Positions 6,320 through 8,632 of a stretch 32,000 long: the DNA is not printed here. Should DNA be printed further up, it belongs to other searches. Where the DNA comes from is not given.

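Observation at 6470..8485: Initiating phosphoglycosyl transferase in a permuted order, fused to a degenerate GGDEF domain that keeps an I-site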

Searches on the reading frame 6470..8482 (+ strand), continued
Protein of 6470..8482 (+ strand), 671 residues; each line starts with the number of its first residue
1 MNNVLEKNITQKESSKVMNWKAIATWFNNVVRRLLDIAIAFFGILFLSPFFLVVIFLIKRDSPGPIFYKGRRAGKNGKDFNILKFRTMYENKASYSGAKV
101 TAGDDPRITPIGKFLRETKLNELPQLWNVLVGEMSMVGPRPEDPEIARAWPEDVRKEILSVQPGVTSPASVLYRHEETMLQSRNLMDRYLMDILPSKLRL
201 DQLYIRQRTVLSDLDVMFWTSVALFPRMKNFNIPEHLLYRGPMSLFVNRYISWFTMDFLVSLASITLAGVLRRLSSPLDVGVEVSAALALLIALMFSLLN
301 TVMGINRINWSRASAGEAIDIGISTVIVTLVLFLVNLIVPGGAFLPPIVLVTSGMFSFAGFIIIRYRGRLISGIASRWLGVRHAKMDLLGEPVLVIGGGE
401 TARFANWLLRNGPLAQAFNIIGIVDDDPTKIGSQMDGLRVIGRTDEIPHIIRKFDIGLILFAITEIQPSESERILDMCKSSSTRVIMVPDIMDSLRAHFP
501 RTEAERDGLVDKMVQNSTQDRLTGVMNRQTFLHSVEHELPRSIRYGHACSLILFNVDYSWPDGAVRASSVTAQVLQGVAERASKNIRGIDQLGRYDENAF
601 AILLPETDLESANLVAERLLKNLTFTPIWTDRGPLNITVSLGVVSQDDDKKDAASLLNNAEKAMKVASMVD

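Call 30: find_encoding_contigs(protein=P0012, flank=10000, max_places=2)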
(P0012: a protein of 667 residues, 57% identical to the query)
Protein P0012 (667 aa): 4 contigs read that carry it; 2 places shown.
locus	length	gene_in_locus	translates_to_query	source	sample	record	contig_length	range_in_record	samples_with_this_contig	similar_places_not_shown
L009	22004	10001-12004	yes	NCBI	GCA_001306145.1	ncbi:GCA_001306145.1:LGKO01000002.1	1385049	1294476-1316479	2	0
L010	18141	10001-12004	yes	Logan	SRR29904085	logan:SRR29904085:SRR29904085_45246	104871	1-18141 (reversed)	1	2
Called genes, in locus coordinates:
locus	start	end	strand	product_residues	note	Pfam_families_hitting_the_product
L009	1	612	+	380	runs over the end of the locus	PF13439:Glyco_transf_4, PF13579:Glyco_trans_4_4 (weak), PF20706:GT4-conflict, PF00534:Glycos_transf_1, PF13692:Glyco_trans_1_4, PF13524:Glyco_trans_1_2 (weak)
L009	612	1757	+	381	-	PF13439:Glyco_transf_4, PF00534:Glycos_transf_1, PF13692:Glyco_trans_1_4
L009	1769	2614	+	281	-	PF01522:Polysacc_deac_1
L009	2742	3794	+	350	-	PF20706:GT4-conflict, PF00534:Glycos_transf_1, PF13692:Glyco_trans_1_4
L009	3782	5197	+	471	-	PF04932:Wzy_C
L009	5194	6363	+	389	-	PF13439:Glyco_transf_4, PF13579:Glyco_trans_4_4, PF00534:Glycos_transf_1, PF13692:Glyco_trans_1_4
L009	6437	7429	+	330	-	PF13439:Glyco_transf_4 (weak), PF00534:Glycos_transf_1, PF13692:Glyco_trans_1_4, PF13524:Glyco_trans_1_2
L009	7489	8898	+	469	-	PF00501:AMP-binding, PF27533:CapK_C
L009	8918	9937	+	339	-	PF00535:Glycos_transf_2, PF13506:Glyco_transf_21 (weak), PF13641:Glyco_tranf_2_3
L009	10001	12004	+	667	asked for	PF02397:Bac_transf, PF13727:CoA_binding_3, PF00990:GGDEF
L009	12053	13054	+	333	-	PF04321:RmlD_sub_bind, PF05368:NmrA, PF01073:3Beta_HSD, PF01370:Epimerase, PF02719:Polysacc_synt_2, PF07993:NAD_binding_4, PF13460:NAD_binding_10, PF16363:GDP_Man_Dehyd, +1 more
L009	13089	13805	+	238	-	PF00483:NTP_transferase, PF12804:NTP_transf_3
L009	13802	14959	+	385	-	PF00266:Aminotran_5, PF01041:DegT_DnrJ_EryC1, PF00155:Aminotran_1_2, PF01053:Cys_Met_Meta_PP (weak)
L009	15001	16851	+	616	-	PF02706:Wzz (weak), PF13807:GNVR, PF01656:CbiA, PF09140:MipZ (faint), PF10609:ParA, PF13614:AAA_31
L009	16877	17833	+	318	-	PF01476:LysM (weak)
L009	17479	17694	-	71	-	-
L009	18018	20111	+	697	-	PF17803:Cadherin_4, PF17892:Cadherin_5, PF17963:Big_9, PF17803:Cadherin_4, PF17892:Cadherin_5, PF17963:Big_9, PF17803:Cadherin_4, PF17892:Cadherin_5, +12 more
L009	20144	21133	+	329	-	PF00535:Glycos_transf_2, PF10111:Glyco_tranf_2_2 (weak), PF13641:Glyco_tranf_2_3 (weak)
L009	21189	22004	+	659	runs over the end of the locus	-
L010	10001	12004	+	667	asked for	PF02397:Bac_transf, PF13727:CoA_binding_3, PF00990:GGDEF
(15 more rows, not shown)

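Call 32: predict_structure(protein=window:6470-8482:+)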
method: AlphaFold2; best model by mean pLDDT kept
length: 671 residues; sequences in the alignment: 1
mean_pLDDT: 40.3   pTM: 0.25
mean pLDDT of the five models: 40.3, 34.3, 30.8, 30.4, 29.4
residues with pLDDT >= 90: 0; 70-90: 2; 50-70: 113; < 50: 556
segments of 3 or more residues with pLDDT < 50: 1-8, 11-13, 15-17, 52-266, 268-283, 296-390, 410-418, 430-438, 462-468, 478-480, 485-612, 617-619, 621-651, 663-671
pLDDT, mean of each block of 10 residues (from residue 1): 47 49 62 64 56 44 32 35 34 31 34 38 37 33 40 45 40 37 35 33 28 33 31 34 34 41 47 44 50 49 38 36 44 43 36 31 29 29 36 56 50 46 53 46 57 57 46 50 45 33 34 30 27 31 28 32 34 40 34 33 41 49 40 38 41 51 38 26
secondary structure, 60 per line:
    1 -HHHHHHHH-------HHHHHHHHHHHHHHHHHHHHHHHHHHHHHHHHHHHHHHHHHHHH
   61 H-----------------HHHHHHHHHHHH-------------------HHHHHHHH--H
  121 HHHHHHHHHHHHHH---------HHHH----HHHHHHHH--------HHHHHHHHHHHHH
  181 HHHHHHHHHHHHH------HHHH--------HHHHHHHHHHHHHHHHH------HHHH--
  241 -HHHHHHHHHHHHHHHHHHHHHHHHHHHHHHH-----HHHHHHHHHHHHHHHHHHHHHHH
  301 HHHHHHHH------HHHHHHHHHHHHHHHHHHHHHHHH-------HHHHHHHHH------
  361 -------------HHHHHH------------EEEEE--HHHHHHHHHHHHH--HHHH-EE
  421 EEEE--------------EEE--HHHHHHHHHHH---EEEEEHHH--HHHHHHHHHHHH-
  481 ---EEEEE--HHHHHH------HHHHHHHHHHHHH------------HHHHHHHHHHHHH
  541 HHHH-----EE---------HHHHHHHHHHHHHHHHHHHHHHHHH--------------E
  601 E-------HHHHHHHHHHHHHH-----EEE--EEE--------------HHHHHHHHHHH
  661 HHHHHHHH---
elements in order (helices of 4 or more, strands of 3 or more residues): H2-9 H17-61 H79-90 H110-117 H120-134 H144-147 H152-159 H168-193 H200-203 H212-228 H235-238 H242-272 H278-308 H315-338 H346-354 H374-379 E392-396 H399-411 H414-417 E419-424 E439-441 H444-454 E458-462 H468-479 E484-488 H491-496 H503-515 H528-544 H561-585 H609-622 E628-630 E633-635 H650-668

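Call 33: find_encoding_contigs(protein=P0082, flank=10000, max_places=1)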
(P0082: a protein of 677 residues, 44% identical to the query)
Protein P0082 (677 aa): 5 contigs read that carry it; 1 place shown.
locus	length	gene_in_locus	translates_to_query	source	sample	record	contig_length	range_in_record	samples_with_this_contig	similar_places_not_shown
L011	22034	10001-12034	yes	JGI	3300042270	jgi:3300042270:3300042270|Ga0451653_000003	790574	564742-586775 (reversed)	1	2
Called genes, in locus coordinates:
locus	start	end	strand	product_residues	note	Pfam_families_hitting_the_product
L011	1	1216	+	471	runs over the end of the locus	PF04932:Wzy_C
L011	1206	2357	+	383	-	PF00534:Glycos_transf_1, PF13692:Glyco_trans_1_4, PF13524:Glyco_trans_1_2 (faint)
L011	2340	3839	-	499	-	PF22842:Pel9A-like_beta_helix, PF13229:Beta_helix (weak)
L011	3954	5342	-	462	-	-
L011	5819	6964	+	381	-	PF20706:GT4-conflict, PF00534:Glycos_transf_1, PF13692:Glyco_trans_1_4, PF13524:Glyco_trans_1_2 (weak)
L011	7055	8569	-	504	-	PF13229:Beta_helix (weak)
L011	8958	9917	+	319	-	PF00535:Glycos_transf_2, PF10111:Glyco_tranf_2_2 (faint), PF13641:Glyco_tranf_2_3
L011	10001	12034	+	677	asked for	PF02397:Bac_transf, PF00990:GGDEF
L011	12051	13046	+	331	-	PF01073:3Beta_HSD, PF01370:Epimerase, PF02719:Polysacc_synt_2, PF04321:RmlD_sub_bind (weak), PF05368:NmrA (weak), PF16363:GDP_Man_Dehyd, PF07993:NAD_binding_4, PF13460:NAD_binding_10, +1 more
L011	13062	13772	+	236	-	PF00483:NTP_transferase, PF12804:NTP_transf_3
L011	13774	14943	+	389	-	PF00266:Aminotran_5 (weak), PF01041:DegT_DnrJ_EryC1, PF00155:Aminotran_1_2, PF01053:Cys_Met_Meta_PP (weak)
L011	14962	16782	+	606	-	PF02706:Wzz, PF13807:GNVR (weak), PF10609:ParA, PF01656:CbiA, PF06564:CBP_BcsQ (weak), PF13614:AAA_31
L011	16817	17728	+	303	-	PF01476:LysM (weak)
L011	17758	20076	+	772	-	PF17803:Cadherin_4, PF17892:Cadherin_5, PF17963:Big_9, PF17803:Cadherin_4, PF17892:Cadherin_5, PF17963:Big_9, PF17803:Cadherin_4, PF17892:Cadherin_5, +1 more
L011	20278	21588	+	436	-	PF07690:MFS_1, PF13347:MFS_2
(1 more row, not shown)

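Call 34: find_encoding_contigs(protein=P0064, flank=10000, max_places=1)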
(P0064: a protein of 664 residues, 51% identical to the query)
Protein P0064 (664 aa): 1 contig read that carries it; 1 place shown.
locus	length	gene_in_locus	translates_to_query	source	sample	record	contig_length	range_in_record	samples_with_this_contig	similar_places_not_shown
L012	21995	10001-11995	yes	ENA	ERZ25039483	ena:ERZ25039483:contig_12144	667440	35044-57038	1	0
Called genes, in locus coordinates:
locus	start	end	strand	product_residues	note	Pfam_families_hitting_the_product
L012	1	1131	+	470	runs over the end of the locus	PF27533:CapK_C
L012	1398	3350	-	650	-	PF22842:Pel9A-like_beta_helix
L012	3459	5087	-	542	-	PF22842:Pel9A-like_beta_helix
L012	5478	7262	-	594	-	PF22842:Pel9A-like_beta_helix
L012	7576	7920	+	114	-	PF00903:Glyoxalase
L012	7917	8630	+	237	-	PF13508:Acetyltransf_7, PF00583:Acetyltransf_1, PF13673:Acetyltransf_10, PF08445:FR47 (weak)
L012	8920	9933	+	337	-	PF00535:Glycos_transf_2, PF10111:Glyco_tranf_2_2 (weak), PF13506:Glyco_transf_21, PF13641:Glyco_tranf_2_3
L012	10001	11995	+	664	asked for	PF02397:Bac_transf, PF13727:CoA_binding_3, PF00990:GGDEF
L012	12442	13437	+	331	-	PF00106:adh_short, PF01073:3Beta_HSD, PF01370:Epimerase, PF02719:Polysacc_synt_2, PF04321:RmlD_sub_bind, PF05368:NmrA, PF16363:GDP_Man_Dehyd, PF07993:NAD_binding_4, +1 more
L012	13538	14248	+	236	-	PF00483:NTP_transferase, PF12804:NTP_transf_3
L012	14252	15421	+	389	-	PF01041:DegT_DnrJ_EryC1, PF01212:Beta_elim_lyase, PF00155:Aminotran_1_2, PF01053:Cys_Met_Meta_PP (weak)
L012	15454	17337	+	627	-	PF02706:Wzz, PF13807:GNVR, PF01656:CbiA, PF09140:MipZ (faint), PF10609:ParA, PF13614:AAA_31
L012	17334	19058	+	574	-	-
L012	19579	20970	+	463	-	PF23446:LysM1_NFP_LYK (faint), PF23473:LysM3_LYK4_5 (faint), PF01476:LysM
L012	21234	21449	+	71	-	PF00581:Rhodanese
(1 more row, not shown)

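Call 35: find_encoding_contigs(protein=P0020, flank=10000, max_places=1)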
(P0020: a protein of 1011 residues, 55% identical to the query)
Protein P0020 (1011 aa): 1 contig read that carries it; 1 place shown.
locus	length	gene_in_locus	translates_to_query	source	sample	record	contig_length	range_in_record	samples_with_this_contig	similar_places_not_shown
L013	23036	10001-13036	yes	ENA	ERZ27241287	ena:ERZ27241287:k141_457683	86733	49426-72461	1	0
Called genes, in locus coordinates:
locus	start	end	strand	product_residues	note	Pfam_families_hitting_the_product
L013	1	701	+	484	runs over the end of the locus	PF04932:Wzy_C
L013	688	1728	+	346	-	PF00534:Glycos_transf_1, PF13692:Glyco_trans_1_4, PF13524:Glyco_trans_1_2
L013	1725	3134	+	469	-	PF00501:AMP-binding (weak), PF27533:CapK_C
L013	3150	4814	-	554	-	PF22842:Pel9A-like_beta_helix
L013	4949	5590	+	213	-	PF00583:Acetyltransf_1, PF13508:Acetyltransf_7, PF13673:Acetyltransf_10, PF08445:FR47 (weak)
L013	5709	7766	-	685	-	PF02018:CBM_4_9, PF22842:Pel9A-like_beta_helix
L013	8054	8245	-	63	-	-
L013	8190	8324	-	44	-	-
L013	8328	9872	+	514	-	-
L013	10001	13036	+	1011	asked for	PF00535:Glycos_transf_2, PF10111:Glyco_tranf_2_2 (weak), PF13506:Glyco_transf_21 (weak), PF13641:Glyco_tranf_2_3, PF02397:Bac_transf, PF00990:GGDEF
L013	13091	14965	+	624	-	PF02706:Wzz (faint), PF01656:CbiA, PF10609:ParA (weak), PF13614:AAA_31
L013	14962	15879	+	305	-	PF01476:LysM (weak)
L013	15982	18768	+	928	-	PF17766:fn3_6 (faint), PF17803:Cadherin_4, PF17892:Cadherin_5, PF17963:Big_9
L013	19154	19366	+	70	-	-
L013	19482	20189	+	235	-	-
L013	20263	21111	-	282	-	-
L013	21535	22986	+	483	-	PF13485:Peptidase_MA_2 (weak)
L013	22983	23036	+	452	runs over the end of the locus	-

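Call 37: predict_structure(alignment_id=A1)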
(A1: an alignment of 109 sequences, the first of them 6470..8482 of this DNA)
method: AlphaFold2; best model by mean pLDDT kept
length: 671 residues; sequences in the alignment: 109
mean_pLDDT: 84.4   pTM: 0.67
mean pLDDT of the five models: 84.4, 84.3, 84.0, 83.9, 81.6
residues with pLDDT >= 90: 258; 70-90: 347; 50-70: 39; < 50: 27
segments of 3 or more residues with pLDDT < 50: 1-15, 377-388
pLDDT, mean of each block of 10 residues (from residue 1): 37 51 87 95 95 94 91 94 94 84 86 90 95 94 91 90 92 77 74 85 89 91 80 80 86 87 85 68 80 86 80 74 88 83 76 88 76 54 42 87 85 76 84 76 88 88 83 84 85 82 82 86 93 95 94 94 79 93 95 95 97 97 92 89 88 92 91 59
secondary structure, 60 per line:
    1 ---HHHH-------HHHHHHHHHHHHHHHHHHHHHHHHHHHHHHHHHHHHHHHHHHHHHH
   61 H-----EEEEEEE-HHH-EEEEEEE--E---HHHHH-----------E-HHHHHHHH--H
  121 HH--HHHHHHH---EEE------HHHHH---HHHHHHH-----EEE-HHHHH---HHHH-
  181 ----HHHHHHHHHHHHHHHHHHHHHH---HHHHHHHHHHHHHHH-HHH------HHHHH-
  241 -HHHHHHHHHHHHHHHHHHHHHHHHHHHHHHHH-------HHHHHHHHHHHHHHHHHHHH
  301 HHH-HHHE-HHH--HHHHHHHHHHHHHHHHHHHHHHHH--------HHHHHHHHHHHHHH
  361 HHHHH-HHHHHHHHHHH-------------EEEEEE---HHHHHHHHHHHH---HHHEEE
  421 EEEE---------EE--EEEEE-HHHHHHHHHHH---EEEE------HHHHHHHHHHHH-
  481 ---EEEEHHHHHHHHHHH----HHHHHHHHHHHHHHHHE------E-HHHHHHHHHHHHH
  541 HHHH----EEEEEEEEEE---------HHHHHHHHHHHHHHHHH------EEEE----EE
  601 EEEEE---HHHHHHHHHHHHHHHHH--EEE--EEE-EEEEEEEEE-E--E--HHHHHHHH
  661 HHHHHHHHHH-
elements in order: H4-7 H15-61 E67-73 E79-85 H92-96 H110-117 H125-131 E135-137 H144-148 H152-158 E164-166 H168-172 H176-179 H185-206 H210-224 H235-239 H242-273 H281-303 H315-338 H347-365 H367-377 E391-396 H400-411 E418-424 E438-442 H444-454 E458-461 H468-479 E484-487 H488-498 H503-518 H528-544 E549-558 H568-584 E591-594 E599-605 H609-625 E628-630 E633-635 E637-645 H653-670
